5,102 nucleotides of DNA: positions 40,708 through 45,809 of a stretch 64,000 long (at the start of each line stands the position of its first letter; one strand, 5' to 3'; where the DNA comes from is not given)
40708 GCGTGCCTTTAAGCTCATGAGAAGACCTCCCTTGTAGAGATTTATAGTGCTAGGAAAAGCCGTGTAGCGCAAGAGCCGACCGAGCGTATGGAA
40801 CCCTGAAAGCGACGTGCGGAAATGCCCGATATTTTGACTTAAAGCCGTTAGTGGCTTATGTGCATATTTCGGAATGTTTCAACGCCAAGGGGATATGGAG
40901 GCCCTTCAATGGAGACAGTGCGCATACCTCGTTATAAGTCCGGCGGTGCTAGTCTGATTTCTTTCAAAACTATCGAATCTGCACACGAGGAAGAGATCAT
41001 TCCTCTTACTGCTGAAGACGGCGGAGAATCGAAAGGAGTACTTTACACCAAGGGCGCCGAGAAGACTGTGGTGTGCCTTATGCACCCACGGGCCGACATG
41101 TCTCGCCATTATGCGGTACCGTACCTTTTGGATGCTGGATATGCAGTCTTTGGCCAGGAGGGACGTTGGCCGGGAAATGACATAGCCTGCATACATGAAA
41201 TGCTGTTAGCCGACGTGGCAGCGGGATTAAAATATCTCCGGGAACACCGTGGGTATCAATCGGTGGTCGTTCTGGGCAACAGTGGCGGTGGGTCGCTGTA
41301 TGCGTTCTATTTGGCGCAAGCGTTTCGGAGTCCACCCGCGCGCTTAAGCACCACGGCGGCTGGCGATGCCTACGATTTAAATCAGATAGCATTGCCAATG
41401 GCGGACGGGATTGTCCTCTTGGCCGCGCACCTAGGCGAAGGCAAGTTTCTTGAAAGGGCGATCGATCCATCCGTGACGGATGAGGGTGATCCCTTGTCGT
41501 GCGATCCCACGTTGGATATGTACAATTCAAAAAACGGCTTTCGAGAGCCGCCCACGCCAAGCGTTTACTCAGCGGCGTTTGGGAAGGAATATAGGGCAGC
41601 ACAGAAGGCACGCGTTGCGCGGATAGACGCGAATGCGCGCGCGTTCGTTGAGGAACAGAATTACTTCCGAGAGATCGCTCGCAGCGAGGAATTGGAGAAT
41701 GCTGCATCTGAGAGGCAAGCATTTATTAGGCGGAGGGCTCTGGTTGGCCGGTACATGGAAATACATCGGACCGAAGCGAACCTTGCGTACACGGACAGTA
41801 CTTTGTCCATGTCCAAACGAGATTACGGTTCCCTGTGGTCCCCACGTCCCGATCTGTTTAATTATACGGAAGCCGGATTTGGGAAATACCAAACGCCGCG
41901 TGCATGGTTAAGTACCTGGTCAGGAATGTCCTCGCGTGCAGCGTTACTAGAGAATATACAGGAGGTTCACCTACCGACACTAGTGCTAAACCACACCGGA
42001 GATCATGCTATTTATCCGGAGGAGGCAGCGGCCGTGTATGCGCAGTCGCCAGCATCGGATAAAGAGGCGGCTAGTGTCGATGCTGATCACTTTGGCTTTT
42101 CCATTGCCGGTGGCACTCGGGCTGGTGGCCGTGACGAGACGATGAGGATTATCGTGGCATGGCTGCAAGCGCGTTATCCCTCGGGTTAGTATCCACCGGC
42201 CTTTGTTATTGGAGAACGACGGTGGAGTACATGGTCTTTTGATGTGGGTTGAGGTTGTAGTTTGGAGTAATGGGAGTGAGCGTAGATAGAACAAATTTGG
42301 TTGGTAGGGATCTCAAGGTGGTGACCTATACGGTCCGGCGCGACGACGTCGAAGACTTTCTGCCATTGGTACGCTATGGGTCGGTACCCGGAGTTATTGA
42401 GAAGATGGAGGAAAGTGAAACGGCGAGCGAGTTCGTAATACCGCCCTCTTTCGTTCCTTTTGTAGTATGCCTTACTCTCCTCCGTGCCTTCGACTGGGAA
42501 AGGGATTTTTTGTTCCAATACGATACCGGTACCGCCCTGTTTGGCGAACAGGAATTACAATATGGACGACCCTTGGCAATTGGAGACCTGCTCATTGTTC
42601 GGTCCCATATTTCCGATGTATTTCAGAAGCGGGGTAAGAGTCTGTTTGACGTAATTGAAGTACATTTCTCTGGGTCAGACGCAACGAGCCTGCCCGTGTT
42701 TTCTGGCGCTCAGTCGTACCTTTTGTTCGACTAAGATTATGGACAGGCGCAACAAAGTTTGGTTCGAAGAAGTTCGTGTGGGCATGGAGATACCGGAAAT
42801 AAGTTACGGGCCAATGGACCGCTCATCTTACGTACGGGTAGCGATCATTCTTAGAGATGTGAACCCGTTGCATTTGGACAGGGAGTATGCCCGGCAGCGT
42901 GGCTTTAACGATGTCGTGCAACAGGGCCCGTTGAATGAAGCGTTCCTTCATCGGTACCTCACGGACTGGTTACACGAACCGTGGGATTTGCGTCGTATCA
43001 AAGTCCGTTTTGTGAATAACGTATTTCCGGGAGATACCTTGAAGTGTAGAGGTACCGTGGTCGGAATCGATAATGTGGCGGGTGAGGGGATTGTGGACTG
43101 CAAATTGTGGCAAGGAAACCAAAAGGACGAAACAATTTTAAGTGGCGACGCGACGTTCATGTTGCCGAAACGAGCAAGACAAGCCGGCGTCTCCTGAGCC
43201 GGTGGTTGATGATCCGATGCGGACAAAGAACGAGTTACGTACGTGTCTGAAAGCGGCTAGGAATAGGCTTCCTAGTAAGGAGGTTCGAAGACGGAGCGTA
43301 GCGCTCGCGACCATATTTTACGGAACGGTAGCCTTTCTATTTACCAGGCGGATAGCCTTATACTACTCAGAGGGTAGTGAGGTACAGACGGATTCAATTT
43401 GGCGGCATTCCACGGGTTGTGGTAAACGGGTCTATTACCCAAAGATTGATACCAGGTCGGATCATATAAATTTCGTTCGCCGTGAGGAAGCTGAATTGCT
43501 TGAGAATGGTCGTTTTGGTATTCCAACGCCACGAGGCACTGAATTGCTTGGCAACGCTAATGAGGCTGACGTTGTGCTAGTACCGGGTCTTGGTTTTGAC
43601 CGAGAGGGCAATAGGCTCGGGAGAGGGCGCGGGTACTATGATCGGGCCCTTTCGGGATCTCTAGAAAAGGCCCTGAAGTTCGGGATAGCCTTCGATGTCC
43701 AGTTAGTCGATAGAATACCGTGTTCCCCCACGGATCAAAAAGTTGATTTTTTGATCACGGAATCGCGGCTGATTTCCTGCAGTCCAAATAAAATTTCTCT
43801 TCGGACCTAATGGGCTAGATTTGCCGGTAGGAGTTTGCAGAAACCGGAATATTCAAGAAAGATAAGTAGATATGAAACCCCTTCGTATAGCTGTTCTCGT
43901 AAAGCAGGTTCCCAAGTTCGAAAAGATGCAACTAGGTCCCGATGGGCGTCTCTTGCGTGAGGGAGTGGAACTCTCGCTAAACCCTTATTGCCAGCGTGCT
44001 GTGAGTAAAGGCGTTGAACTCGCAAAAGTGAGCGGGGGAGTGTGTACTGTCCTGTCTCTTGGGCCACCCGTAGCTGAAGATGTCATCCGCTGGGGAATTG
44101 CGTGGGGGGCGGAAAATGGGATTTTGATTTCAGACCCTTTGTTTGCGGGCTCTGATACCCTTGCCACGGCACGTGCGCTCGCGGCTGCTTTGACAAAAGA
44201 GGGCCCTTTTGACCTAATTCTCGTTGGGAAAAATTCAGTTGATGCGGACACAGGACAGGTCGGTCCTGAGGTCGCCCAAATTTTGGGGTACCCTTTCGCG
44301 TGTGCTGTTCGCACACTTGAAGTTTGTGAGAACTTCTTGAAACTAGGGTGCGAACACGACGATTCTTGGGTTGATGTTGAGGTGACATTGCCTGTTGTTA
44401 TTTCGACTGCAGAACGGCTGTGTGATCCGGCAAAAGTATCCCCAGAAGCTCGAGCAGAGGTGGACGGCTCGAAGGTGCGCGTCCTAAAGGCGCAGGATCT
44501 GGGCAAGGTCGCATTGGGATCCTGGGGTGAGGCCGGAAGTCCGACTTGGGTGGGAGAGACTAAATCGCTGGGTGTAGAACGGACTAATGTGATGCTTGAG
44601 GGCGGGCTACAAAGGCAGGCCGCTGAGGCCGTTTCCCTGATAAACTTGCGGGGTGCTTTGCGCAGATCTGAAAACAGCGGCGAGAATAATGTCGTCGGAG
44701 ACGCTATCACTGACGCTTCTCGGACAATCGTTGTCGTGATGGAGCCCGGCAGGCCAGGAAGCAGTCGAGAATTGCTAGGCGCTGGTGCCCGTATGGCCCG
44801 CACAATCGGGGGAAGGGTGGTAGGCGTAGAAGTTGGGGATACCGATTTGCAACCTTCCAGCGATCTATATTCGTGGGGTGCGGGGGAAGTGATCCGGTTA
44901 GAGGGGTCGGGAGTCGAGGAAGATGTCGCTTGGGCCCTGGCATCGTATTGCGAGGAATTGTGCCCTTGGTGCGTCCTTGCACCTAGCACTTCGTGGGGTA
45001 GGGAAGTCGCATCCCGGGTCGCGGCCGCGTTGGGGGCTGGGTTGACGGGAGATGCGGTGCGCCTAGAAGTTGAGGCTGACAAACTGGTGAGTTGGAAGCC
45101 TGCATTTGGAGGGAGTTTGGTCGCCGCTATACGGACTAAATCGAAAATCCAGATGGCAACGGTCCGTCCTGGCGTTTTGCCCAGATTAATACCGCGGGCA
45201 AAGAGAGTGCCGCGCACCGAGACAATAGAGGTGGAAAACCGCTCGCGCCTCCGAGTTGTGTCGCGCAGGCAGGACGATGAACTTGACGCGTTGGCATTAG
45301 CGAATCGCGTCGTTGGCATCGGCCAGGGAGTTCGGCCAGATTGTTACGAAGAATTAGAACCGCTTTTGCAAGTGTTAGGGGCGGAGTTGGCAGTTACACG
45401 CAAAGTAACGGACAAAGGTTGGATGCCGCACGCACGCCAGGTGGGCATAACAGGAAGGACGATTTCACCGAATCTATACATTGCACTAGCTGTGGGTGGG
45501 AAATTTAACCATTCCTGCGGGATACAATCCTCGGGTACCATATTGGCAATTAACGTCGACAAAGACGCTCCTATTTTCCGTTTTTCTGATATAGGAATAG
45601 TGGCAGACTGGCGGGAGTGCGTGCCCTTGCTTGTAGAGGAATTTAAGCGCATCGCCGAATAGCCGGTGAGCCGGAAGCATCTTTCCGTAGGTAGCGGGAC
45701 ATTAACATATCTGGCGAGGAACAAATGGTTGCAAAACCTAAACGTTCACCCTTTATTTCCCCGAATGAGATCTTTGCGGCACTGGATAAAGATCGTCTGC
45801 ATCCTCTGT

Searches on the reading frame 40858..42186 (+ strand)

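Call 78: search_protein_families(library=pfam, proteins=[window:40858-42186:+], max_evalue=0.00001)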
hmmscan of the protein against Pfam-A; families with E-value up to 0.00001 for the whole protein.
window:40858-42186:+ (443 aa): 1 family
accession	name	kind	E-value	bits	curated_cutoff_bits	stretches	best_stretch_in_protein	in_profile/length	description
PF00561.26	Abhydrolase_1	-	2.4e-06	27.8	25.8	0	88-160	21-91/245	alpha/beta hydrolase fold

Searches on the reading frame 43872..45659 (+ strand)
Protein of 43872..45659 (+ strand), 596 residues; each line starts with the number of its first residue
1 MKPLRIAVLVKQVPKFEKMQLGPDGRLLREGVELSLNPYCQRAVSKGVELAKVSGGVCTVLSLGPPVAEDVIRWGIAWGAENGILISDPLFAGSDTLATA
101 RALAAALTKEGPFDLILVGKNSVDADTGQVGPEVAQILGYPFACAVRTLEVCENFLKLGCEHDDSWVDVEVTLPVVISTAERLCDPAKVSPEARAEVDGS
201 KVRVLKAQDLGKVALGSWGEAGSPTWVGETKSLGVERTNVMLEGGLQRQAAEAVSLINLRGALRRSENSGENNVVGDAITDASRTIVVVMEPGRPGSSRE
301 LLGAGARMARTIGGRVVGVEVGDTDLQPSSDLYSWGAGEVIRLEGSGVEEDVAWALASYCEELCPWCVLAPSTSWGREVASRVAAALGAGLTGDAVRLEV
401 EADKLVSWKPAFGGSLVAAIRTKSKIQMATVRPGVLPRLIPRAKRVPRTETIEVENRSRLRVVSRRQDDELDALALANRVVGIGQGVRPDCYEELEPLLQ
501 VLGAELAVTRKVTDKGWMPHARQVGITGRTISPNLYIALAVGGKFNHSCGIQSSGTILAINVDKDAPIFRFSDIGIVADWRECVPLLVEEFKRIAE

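Call 78: search_protein_families(library=pfam, proteins=[window:43872-45659:+], max_evalue=0.00001)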
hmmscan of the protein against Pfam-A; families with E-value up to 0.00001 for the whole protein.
window:43872-45659:+ (596 aa): 2 families
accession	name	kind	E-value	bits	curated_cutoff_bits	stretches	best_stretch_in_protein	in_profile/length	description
PF01012.27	ETF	-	4.4e-55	186.7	26.7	2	27-198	4-174/181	Electron transfer flavoprotein domain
PF00766.25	ETF_alpha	-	3.3e-22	78.7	27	1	474-552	2-81/81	Electron transfer flavoprotein FAD-binding domain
